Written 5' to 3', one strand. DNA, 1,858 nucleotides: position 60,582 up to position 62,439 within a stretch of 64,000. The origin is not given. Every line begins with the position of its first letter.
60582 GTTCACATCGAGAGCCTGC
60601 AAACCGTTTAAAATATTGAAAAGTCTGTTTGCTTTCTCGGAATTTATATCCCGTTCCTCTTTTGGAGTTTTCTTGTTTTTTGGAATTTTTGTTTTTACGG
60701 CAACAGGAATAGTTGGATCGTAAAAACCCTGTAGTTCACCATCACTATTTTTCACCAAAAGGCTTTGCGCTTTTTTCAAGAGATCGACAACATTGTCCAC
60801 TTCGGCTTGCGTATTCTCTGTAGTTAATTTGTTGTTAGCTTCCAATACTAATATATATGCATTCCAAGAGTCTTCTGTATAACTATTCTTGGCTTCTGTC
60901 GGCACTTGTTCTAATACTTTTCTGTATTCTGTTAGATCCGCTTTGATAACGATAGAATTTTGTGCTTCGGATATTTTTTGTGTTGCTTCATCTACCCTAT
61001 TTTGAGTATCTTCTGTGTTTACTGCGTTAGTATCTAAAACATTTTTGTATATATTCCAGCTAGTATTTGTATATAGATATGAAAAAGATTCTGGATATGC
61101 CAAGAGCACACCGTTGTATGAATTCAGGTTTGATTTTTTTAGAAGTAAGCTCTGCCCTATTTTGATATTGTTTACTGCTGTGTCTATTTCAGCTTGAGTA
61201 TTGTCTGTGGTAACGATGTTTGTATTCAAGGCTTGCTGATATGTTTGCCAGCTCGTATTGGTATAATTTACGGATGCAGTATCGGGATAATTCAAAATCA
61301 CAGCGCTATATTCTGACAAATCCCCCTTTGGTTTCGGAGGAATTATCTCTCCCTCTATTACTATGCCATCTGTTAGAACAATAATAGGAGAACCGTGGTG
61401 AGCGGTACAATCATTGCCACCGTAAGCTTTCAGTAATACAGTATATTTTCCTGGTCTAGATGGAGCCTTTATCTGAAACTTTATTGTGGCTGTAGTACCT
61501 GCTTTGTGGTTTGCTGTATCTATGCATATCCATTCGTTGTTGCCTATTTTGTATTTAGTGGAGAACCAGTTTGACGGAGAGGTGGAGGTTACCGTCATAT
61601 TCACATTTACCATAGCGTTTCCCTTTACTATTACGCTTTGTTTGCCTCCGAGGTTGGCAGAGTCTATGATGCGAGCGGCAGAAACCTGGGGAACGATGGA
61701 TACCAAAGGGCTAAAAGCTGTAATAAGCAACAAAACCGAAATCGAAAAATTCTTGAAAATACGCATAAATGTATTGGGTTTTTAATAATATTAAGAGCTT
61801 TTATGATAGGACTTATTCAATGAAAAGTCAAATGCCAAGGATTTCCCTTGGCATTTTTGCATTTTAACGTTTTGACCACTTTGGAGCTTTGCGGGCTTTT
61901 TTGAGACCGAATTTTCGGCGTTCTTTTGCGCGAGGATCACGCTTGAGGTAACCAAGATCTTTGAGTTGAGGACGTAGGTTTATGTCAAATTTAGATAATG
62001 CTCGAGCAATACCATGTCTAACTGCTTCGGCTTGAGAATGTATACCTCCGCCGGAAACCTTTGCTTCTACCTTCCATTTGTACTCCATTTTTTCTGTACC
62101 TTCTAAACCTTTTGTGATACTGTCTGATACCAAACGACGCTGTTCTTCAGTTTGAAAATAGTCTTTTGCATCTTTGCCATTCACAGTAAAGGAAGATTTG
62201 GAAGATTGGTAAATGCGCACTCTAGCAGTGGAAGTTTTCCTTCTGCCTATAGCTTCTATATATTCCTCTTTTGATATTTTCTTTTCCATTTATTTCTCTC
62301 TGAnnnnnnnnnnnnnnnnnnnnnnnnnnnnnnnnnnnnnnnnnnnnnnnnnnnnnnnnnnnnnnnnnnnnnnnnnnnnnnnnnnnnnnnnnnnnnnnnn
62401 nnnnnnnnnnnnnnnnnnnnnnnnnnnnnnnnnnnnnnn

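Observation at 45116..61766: Tandem array of three paralogous giant secreted proteins (S8 protease / lipase-like / PKD / FIVAR / FN3 domains), each paired with a small membrane protein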

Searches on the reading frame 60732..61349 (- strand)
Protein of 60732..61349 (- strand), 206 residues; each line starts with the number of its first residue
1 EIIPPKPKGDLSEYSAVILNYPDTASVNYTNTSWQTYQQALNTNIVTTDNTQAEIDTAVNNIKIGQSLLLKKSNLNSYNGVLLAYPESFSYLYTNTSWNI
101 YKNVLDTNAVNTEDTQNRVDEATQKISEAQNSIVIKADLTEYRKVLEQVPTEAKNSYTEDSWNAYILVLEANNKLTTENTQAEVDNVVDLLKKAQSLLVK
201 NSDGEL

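Call 18: search_protein_families(library=pfam, proteins=[window:60732-61349:-], max_evalue=10)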
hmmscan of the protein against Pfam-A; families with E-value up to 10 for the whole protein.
window:60732-61349:- (206 aa): 14 families
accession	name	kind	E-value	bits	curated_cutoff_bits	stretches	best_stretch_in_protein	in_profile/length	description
PF11393.14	T4BSS_DotI_IcmL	-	0.0015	18.4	27.7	2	135-177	64-102/180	Type-IV b secretion system, inner-membrane complex component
PF01126.25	Heme_oxygenase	-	0.013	15.8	23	1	72-124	143-193/204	Heme oxygenase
PF24926.1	ACT_ACR9_C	-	0.018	15.4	27.4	1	91-125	42-76/80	ACT domain-containing protein ACR9, C-terminal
PF07554.19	FIVAR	-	0.022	15.8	29.2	3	25-63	20-64/71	FIVAR domain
PF20369.3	DUF6664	-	0.043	14.9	27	1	136-182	40-86/105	Family of unknown function (DUF6664)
PF21724.2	DUF6861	-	0.056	13.3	28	1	95-135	113-152/194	Family of unknown function (DUF6861)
PF20909.2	SpGH101_helical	-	0.14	12.6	27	1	23-44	28-49/60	Endo-alpha-N-acetylgalactosaminidase, helical bundle domain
PF16778.10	Phage_tail_APC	-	0.16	12.3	26.6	0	22-41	21-40/60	Phage tail assembly chaperone protein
PF13416.11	SBP_bac_8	-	0.19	11.9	27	1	30-195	21-166/279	Bacterial extracellular solute-binding protein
PF10558.14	MTP18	-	0.25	11.7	25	1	81-145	42-104/171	Mitochondrial 18 KDa protein (MTP18)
PF05739.25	SNARE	-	0.83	10.1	26.8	1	111-131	9-29/53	SNARE domain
PF20503.3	DUF6730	-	2.9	9.3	27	1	124-159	26-61/82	Family of unknown function (DUF6730)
PF03646.20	FlaG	-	4.1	8.1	23.8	1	109-174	12-73/101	FlaG protein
PF19636.4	DUF6139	-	4.6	7.7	27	0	94-129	31-66/77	Family of unknown function (DUF6139)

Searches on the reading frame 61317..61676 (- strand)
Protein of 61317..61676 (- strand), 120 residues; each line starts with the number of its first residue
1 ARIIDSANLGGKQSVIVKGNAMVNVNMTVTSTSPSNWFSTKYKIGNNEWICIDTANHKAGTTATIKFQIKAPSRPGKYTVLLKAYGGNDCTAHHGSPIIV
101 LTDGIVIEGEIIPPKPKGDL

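Call 18: search_protein_families(library=pfam, proteins=[window:61317-61676:-], max_evalue=10)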
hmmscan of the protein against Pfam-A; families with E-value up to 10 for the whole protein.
window:61317-61676:- (120 aa): 4 families
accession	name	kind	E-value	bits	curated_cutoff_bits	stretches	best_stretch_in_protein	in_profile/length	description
PF16158.11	N_BRCA1_IG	-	0.0098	16.9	28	1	15-79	35-85/108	Ig-like domain from next to BRCA1 gene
PF14683.12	CBM-like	-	0.018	15.4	27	1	27-83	22-75/160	Polysaccharide lyase family 4, domain III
PF14524.12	Wzt_C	-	0.06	13.8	30.4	1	10-84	22-105/143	Wzt C-terminal domain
PF06715.18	Gp5_C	-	0.27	11.9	20.4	1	11-32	1-22/24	Gp5 C-terminal repeat (3 copies)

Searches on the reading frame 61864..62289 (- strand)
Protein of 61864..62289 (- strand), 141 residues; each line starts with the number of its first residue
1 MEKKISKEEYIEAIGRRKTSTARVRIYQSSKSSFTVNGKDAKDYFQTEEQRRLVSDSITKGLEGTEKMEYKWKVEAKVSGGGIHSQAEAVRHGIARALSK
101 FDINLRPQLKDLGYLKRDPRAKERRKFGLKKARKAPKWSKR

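Call 58: list_cluster_members(proteins=[window:61864-62289:-, window:62304-62672:-, window:54240-54656:-, window:49913-50344:-, window:50351-53293:-, window:53436-54110:-])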
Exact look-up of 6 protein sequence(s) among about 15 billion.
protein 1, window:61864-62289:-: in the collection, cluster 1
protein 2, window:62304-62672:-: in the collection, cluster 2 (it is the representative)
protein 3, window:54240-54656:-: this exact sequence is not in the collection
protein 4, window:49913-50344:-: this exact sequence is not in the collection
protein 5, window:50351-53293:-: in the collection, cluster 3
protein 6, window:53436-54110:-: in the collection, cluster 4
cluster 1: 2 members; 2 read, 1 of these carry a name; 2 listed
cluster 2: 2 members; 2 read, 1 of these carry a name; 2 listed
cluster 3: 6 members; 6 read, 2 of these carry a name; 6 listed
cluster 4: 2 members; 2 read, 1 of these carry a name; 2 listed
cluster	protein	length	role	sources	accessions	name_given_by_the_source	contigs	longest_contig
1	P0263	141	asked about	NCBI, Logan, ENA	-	-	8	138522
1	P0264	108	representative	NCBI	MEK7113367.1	MAG: 30S ribosomal protein S9, partial [Patescibacteria group bacterium]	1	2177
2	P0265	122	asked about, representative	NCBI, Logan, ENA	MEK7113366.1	MAG: 50S ribosomal protein L13 [Patescibacteria group bacterium]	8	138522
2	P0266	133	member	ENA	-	-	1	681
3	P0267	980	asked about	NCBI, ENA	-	-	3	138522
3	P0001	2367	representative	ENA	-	-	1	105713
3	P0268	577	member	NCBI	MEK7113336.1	MAG: hypothetical protein AAB873_00745, partial [Patescibacteria group bacterium]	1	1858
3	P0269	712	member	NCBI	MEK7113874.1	MAG: S8 family serine peptidase, partial [Patescibacteria group bacterium]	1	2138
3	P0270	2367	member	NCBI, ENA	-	-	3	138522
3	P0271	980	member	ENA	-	-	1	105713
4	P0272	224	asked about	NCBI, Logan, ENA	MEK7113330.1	MAG: transposase [Patescibacteria group bacterium]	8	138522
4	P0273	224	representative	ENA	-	-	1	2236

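Call 60: find_encoding_contigs(protein=P0267, flank=10000, max_places=10)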
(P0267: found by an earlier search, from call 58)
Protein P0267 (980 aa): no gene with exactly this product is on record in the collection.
